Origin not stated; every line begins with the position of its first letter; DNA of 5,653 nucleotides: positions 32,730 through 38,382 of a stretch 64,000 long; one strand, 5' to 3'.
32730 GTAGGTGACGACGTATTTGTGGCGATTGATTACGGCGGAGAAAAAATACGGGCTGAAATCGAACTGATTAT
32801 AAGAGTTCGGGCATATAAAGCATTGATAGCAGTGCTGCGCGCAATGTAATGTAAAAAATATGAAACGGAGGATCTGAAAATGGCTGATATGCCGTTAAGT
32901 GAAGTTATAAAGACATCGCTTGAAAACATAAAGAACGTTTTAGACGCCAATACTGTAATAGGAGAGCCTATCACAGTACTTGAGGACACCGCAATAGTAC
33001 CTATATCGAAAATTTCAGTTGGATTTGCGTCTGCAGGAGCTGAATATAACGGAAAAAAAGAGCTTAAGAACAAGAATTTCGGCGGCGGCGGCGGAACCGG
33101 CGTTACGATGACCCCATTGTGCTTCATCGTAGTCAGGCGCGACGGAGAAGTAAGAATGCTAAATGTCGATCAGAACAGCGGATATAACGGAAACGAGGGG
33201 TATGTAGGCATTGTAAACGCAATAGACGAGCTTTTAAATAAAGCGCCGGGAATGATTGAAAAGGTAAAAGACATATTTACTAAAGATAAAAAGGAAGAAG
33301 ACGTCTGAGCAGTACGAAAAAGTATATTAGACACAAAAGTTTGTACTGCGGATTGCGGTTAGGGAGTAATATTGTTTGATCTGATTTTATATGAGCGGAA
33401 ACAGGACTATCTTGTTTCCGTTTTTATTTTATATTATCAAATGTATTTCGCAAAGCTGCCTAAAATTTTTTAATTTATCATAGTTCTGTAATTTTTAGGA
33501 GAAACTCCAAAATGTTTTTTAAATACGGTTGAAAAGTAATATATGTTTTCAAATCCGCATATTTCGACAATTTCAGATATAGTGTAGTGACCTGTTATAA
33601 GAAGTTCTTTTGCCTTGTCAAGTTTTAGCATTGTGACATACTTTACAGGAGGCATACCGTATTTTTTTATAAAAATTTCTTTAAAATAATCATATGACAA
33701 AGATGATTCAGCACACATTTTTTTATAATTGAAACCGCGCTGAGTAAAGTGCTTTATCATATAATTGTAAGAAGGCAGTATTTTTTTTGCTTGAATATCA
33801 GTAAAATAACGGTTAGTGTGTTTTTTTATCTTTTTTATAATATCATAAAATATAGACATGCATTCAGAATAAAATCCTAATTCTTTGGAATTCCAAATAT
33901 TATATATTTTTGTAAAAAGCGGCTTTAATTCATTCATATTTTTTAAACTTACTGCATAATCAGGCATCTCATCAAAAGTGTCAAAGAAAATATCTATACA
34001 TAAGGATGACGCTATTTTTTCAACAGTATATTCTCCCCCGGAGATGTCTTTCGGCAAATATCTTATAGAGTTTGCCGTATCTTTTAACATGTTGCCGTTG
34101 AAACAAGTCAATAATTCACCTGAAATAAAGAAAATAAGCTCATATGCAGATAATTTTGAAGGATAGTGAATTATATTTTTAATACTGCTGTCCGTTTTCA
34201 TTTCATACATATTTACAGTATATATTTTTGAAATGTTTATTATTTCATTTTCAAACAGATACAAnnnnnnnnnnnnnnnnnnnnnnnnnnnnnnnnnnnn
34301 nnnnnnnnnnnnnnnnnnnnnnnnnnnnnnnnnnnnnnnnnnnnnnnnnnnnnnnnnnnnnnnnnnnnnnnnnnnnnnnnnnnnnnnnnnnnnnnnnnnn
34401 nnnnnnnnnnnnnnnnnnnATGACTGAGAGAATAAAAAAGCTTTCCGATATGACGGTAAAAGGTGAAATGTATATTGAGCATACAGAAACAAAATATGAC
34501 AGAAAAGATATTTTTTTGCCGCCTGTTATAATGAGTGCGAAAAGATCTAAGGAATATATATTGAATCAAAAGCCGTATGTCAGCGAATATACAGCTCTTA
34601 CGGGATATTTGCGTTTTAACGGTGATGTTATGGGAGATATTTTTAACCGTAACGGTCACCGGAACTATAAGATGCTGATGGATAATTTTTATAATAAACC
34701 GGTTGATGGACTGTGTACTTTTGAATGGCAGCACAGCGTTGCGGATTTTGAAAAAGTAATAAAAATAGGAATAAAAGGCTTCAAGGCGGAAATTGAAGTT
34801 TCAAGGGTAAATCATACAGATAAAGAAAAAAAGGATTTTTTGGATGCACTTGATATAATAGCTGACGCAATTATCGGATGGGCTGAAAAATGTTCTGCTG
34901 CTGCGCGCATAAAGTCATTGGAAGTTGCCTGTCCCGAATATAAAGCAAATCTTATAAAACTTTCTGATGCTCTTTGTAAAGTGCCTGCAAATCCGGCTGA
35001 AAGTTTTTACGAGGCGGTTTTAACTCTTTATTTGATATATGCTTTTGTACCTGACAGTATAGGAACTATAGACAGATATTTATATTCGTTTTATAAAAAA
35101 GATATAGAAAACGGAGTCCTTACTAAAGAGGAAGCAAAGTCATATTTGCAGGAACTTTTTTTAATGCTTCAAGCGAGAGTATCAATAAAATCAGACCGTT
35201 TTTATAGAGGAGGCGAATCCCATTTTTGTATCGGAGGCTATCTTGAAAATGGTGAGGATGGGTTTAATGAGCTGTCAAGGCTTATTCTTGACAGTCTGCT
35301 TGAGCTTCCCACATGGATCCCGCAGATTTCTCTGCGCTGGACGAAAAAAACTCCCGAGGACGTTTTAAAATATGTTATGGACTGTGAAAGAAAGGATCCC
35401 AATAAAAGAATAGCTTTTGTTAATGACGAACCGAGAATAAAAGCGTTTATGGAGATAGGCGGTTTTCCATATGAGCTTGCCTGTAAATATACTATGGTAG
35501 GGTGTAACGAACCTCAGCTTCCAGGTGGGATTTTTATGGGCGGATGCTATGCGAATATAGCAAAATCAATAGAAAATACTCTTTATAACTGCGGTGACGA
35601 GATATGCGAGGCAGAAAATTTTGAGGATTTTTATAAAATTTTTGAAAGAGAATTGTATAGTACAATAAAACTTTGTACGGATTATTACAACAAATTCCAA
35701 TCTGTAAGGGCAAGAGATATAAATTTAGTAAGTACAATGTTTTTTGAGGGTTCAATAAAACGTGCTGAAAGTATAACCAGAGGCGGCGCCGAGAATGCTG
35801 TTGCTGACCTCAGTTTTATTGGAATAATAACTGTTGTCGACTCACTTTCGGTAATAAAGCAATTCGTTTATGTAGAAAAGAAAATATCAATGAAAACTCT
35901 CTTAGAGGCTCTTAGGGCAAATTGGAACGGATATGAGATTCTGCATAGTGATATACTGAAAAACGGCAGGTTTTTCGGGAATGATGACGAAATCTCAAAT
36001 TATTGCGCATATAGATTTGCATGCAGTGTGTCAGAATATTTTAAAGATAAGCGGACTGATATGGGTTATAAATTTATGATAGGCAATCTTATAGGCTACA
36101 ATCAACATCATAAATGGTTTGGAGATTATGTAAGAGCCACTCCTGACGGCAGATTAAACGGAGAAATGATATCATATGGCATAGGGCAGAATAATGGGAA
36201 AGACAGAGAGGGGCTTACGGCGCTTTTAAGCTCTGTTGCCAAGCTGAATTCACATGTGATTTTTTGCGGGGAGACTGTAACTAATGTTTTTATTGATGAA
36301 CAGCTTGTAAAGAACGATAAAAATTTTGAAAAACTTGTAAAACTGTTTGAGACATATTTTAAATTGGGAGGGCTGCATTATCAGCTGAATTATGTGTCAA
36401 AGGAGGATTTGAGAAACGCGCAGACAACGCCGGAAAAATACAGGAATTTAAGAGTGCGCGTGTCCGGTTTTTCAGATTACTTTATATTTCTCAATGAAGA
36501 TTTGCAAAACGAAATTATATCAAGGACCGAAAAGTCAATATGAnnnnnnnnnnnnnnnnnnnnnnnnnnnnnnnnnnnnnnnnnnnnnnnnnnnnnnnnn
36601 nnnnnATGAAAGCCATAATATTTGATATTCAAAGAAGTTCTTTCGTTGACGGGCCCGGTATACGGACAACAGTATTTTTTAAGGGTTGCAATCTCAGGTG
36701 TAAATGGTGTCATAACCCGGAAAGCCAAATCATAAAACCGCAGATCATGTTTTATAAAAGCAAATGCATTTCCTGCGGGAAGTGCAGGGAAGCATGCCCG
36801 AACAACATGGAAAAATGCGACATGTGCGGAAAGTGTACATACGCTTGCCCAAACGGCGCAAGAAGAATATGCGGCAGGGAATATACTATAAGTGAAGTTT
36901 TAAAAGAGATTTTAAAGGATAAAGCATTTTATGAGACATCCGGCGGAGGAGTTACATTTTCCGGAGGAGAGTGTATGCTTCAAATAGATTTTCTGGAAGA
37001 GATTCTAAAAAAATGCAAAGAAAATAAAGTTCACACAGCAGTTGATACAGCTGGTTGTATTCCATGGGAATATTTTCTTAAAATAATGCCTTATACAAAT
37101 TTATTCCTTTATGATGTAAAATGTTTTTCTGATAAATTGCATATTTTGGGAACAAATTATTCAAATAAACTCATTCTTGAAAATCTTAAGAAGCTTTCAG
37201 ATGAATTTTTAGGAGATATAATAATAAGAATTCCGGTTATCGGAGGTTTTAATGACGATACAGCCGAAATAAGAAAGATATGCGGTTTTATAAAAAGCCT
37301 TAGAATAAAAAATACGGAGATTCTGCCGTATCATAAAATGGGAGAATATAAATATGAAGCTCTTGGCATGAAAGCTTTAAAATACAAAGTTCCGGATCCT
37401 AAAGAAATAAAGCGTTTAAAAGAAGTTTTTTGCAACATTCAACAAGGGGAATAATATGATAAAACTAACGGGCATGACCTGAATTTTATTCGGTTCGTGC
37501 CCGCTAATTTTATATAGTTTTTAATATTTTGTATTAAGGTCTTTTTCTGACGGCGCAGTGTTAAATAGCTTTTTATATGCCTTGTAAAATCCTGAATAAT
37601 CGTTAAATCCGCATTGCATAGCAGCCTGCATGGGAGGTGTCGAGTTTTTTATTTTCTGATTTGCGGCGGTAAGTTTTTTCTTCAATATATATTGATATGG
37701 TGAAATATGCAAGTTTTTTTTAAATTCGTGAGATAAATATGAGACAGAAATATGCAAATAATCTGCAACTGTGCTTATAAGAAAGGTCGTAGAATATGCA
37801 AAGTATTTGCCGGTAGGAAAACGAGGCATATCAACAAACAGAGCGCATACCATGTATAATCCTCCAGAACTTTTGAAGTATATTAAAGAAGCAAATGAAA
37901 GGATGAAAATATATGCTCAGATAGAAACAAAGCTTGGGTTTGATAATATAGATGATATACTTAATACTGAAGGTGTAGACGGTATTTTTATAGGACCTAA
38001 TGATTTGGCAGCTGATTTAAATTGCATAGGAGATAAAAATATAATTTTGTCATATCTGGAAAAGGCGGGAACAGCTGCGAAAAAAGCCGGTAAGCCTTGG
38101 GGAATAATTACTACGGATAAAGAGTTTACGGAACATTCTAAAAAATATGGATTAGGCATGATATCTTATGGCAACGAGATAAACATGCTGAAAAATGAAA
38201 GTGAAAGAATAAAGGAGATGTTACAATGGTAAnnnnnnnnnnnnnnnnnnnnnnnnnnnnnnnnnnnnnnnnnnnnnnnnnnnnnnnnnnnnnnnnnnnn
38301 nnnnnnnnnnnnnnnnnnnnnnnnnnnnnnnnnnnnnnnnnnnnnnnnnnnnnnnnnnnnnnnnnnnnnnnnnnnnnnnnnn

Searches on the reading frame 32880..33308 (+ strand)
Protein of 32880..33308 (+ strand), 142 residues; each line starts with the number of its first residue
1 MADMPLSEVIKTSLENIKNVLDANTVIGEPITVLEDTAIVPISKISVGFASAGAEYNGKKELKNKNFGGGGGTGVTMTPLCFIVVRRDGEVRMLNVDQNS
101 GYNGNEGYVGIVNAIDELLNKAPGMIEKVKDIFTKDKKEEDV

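Call 90: search_protein_families(library=pfam, proteins=[window:32880-33308:+], max_evalue=0.01)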
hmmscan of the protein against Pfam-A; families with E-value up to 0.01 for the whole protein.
window:32880-33308:+ (142 aa): 1 family
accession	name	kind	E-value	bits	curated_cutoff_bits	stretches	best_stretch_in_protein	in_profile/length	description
PF09579.15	Spore_YtfJ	-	2.8e-20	72.8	25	1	32-101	2-68/81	Sporulation protein YtfJ (Spore_YtfJ)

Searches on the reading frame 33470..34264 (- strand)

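Call 39: search_protein_families(library=pfam, proteins=[window:33470-34264:-], max_evalue=0.001)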
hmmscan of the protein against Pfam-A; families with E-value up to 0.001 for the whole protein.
window:33470-34264:- (264 aa): 2 families
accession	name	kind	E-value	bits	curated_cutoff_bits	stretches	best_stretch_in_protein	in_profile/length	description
PF12833.13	HTH_18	-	9.8e-19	67.9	33.6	1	183-261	1-79/80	Helix-turn-helix domain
PF00165.29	HTH_AraC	-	1.5e-13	50.9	26.6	1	227-261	9-42/42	Bacterial regulatory helix-turn-helix proteins, AraC family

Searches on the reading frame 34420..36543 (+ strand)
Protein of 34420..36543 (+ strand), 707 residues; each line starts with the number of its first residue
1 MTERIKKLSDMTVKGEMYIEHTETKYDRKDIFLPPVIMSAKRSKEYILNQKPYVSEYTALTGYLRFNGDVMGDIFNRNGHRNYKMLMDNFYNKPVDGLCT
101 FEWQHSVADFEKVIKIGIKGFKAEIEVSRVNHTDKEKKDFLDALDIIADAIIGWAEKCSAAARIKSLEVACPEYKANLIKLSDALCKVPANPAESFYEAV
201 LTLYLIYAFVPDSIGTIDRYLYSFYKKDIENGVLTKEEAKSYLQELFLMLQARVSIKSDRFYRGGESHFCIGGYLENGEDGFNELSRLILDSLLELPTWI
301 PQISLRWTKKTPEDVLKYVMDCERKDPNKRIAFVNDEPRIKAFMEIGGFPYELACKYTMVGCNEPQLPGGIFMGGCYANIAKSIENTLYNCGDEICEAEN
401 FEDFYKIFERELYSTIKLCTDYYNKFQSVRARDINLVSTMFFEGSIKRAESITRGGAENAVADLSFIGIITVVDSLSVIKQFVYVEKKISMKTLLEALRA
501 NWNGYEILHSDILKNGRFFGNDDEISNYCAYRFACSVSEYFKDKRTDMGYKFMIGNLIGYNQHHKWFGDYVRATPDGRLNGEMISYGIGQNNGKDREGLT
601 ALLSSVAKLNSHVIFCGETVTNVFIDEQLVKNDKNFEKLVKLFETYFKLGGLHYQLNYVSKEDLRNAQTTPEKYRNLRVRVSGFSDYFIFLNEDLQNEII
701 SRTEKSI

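Call 3: search_protein_families(library=pfam, proteins=[window:34420-36543:+], max_evalue=0.01)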
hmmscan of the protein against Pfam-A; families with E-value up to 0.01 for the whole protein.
window:34420-36543:+ (707 aa): 2 families
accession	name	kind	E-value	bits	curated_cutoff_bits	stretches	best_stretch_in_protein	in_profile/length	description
PF02901.20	PFL-like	-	2.2e-84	284.7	24.3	1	105-553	159-634/647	Pyruvate formate lyase-like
PF01228.26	Gly_radical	-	1e-22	81.1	22.2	1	587-689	4-106/106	Glycine radical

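Call 4: search_protein_families(library=ncbifam, proteins=[window:34420-36543:+], max_evalue=0.01)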
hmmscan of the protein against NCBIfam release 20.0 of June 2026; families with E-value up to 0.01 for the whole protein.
window:34420-36543:+ (707 aa): 13 families
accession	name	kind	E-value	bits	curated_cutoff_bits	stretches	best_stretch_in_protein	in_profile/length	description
NF048011.1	SfplDhtHpsGDes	equivalog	5.1e-91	306.2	1000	1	107-706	187-820/821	(2S)-3-sulfopropanediol dehydratase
TIGR01774.1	PFL2-3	subfamily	1.5e-83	281.4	678.2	1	105-706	157-785/786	formate C-acetyltransferase/glycerol dehydratase family glycyl radical enzyme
NF043068.1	glycl_HYPD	equivalog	9e-83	278.7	1100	1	105-706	155-783/784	trans-4-hydroxy-L-proline dehydratase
TIGR04394.1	choline_CutC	equivalog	2e-73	248.2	1050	1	127-703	187-784/789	choline trimethylamine-lyase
NF048009.1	SfplDhtHpfGKleb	equivalog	2.5e-70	237.6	1000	1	105-705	184-822/824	(2S)-3-sulfopropanediol dehydratase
NF007437.0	PRK09983.1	equivalog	3e-59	200.9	1109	1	105-705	156-763/765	formate C-acetyltransferase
NF033718.1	indole_decarb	equivalog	4.6e-58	197.2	1100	2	505-705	670-866/868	indoleacetate decarboxylase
NF033715.1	glycyl_HPDL_Lrg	equivalog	9.6e-48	162.6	1150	3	504-704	702-898/901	4-hydroxyphenylacetate decarboxylase large subunit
TIGR01255.1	pyr_form_ly_1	equivalog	6.4e-22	77.8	994.2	1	213-703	260-739/744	formate C-acetyltransferase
NF038360.1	rad_fix_GrcA3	exception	1.4e-15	57.1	158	1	632-703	2-73/78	autonomous glycyl radical cofactor GrcA3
NF008341.1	PRK11127.1-1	equivalog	5.5e-09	35.9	145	1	650-703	22-75/80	autonomous glycyl radical cofactor GrcA2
TIGR04365.1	spare_glycyl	equivalog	1.4e-07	31.8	170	1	650-703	68-121/126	autonomous glycyl radical cofactor GrcA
TIGR04040.1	glycyl_YjjI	hypoth_equivalog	0.0034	15.9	498.3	1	190-322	79-197/497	YjjI family glycine radical enzyme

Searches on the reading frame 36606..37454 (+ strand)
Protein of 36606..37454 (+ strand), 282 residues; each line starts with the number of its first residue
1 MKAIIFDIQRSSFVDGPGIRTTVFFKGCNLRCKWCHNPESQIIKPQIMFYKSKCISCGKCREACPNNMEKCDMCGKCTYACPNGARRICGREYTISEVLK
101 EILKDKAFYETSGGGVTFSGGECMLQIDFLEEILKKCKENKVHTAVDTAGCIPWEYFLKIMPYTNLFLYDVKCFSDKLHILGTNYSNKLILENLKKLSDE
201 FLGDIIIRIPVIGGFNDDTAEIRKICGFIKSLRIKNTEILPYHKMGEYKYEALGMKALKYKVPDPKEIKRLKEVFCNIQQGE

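Call 3: search_protein_families(library=pfam, proteins=[window:36606-37454:+], max_evalue=0.01)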
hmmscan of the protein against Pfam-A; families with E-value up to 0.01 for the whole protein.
window:36606-37454:+ (282 aa): 11 families
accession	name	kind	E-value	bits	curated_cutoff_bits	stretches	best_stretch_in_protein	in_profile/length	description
PF04055.27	Radical_SAM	-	1.4e-16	61.6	29.5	1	23-221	2-161/166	Radical SAM superfamily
PF13353.11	Fer4_12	-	9.7e-12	45.8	22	1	14-144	1-85/137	4Fe-4S single cluster domain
PF00037.32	Fer4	-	1e-08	35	21.1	2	50-67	4-21/24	4Fe-4S binding domain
PF12837.12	Fer4_6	-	2.8e-05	24.3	25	1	67-85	5-23/24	4Fe-4S binding domain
PF12797.12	Fer4_2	-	0.00022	21.4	24.5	1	47-65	3-21/22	4Fe-4S binding domain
PF13187.11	Fer4_9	-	0.00024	21.5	27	0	44-67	22-50/52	4Fe-4S dicluster domain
PF12800.12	Fer4_4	-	0.00057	20.5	24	1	52-66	2-16/17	4Fe-4S binding domain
PF12838.12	Fer4_7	-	0.00082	20.2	27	0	70-90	1-21/52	4Fe-4S dicluster domain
PF13484.11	Fer4_16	-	0.0032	18.6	30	0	70-85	1-16/66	4Fe-4S double cluster binding domain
PF13237.11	Fer4_10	-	0.0067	16.8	25.5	0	67-83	5-21/53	4Fe-4S dicluster domain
PF12798.12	Fer4_3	-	0.0069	17.6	27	0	71-85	1-15/15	4Fe-4S binding domain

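Call 4: search_protein_families(library=ncbifam, proteins=[window:36606-37454:+], max_evalue=0.01)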
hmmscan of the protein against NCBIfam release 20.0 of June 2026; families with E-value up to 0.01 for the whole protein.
window:36606-37454:+ (282 aa): 27 families (the best 25 are shown)
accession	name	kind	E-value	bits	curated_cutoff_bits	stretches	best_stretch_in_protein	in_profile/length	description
TIGR02494.1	PFLE_PFLC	subfamily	1.4e-99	333.1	174.35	1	5-277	1-291/293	glycyl-radical enzyme activating protein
NF043069.1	T4HPD_activ_SAM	equivalog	3.6e-99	331.9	425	1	3-277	2-290/299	trans-4-hydroxy-L-proline dehydratase activase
NF048010.1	SfplDhtActHpsHDes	equivalog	2.2e-83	279.5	430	1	3-274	6-297/298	(2S)-3-sulfopropanediol dehydratase activating enzyme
TIGR04395.1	cutC_activ_rSAM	equivalog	1.3e-74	251.3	360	1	2-268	4-285/309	choline TMA-lyase-activating enzyme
NF033719.1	ind_deCO2_activ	equivalog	3.3e-74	249.9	425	2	67-274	83-292/302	indoleacetate decarboxylase activase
NF033717.2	HPDL_rSAM_activ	equivalog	1.5e-73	247.7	420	1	2-276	3-297/311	4-hydroxyphenylacetate decarboxylase activase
NF048008.1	SfplDhtActHpfHKleb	equivalog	1.8e-71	241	500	1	4-256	1-272/308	(2S)-3-sulfopropanediol dehydratase activating enzyme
TIGR04003.1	rSAM_BssD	equivalog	8.6e-64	215.7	496.45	1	4-260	2-278/314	[benzylsuccinate synthase]-activating enzyme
NF007483.0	PRK10076.1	equivalog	3e-60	203.9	326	1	2-274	21-280/292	[formate-C-acetyltransferase]-activating enzyme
TIGR02493.1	PFLA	equivalog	2.1e-54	184.4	231.75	2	76-275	28-232/235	pyruvate formate-lyase-activating protein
NF008356.0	PRK11145.1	equivalog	7.9e-47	159.6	375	2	87-277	45-239/246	pyruvate formate lyase 1-activating protein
TIGR04041.1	activase_YjjW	hypoth_equivalog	4.2e-45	154.3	250.2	1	3-273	2-263/276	YjjW family glycine radical enzyme activase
TIGR02495.1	NrdG2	equivalog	1.2e-19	70.4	131.15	2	76-231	29-182/193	anaerobic ribonucleoside-triphosphate reductase activating protein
TIGR02491.1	NrdG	equivalog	4.9e-12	46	126.1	1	6-44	3-41/154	anaerobic ribonucleoside-triphosphate reductase activating protein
TIGR03963.1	rSAM_QueE_Clost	equivalog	3.7e-08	33.3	260.1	1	110-199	62-143/219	putative 7-carboxy-7-deazaguanine synthase QueE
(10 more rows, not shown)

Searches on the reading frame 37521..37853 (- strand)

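Call 3: search_protein_families(library=pfam, proteins=[window:37521-37853:-], max_evalue=0.01)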
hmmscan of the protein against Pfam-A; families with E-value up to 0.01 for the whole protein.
window:37521-37853:- (110 aa): 3 families
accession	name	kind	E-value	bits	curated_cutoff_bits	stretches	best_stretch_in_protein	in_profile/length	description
PF12833.13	HTH_18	-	9.3e-18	64.7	33.6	1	30-103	2-76/80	Helix-turn-helix domain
PF00165.29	HTH_AraC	-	2.8e-10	40.5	26.6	2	20-56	5-41/42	Bacterial regulatory helix-turn-helix proteins, AraC family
PF10552.14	ORF6C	-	0.0083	16.5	22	0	38-79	71-112/114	ORF6C domain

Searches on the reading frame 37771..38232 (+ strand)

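Call 3: search_protein_families(library=pfam, proteins=[window:37771-38232:+], max_evalue=0.01)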
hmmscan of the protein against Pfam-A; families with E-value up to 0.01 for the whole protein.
window:37771-38232:+ (153 aa): 2 families
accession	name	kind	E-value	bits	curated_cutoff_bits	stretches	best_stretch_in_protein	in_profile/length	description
PF03328.21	HpcH_HpaI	-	1.9e-14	53.9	25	1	3-135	99-213/221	HpcH/HpaI aldolase/citrate lyase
PF00224.27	PK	-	0.0042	16.7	30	1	37-83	210-254/328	Pyruvate kinase, barrel domain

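Call 4: search_protein_families(library=ncbifam, proteins=[window:37771-38232:+], max_evalue=0.01)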
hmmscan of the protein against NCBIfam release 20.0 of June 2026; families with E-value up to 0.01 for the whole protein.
window:37771-38232:+ (153 aa): 8 families
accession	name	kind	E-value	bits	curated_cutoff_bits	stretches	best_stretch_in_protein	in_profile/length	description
TIGR02311.1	HpaI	equivalog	1e-26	93.9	368.8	1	4-149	100-246/249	4-hydroxy-2-oxoheptanedioate aldolase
NF007849.0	PRK10558.1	equivalog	7.7e-23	81.2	393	1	5-149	108-252/256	2-dehydro-3-deoxyglucarate aldolase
TIGR03239.1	GarL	equivalog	3.8e-21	75.8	406.75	1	4-149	100-245/249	2-dehydro-3-deoxyglucarate aldolase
NF007521.0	PRK10128.1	equivalog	2.8e-18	66.4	441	1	4-137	106-240/267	2-keto-3-deoxy-L-rhamnonate aldolase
NF004491.0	PRK05826.1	subfamily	0.00062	18.4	432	1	34-83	205-253/477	pyruvate kinase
TIGR01064.1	pyruv_kin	equivalog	0.001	17.7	306.4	1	35-82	203-249/476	pyruvate kinase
NF006664.0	PRK09206.1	equivalog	0.0049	15.4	686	1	40-83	210-251/470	pyruvate kinase PykF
NF038242.1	RipC_Ccl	equivalog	0.0069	15.9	375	1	37-90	106-160/268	itaconate degradation C-C-lyase RipC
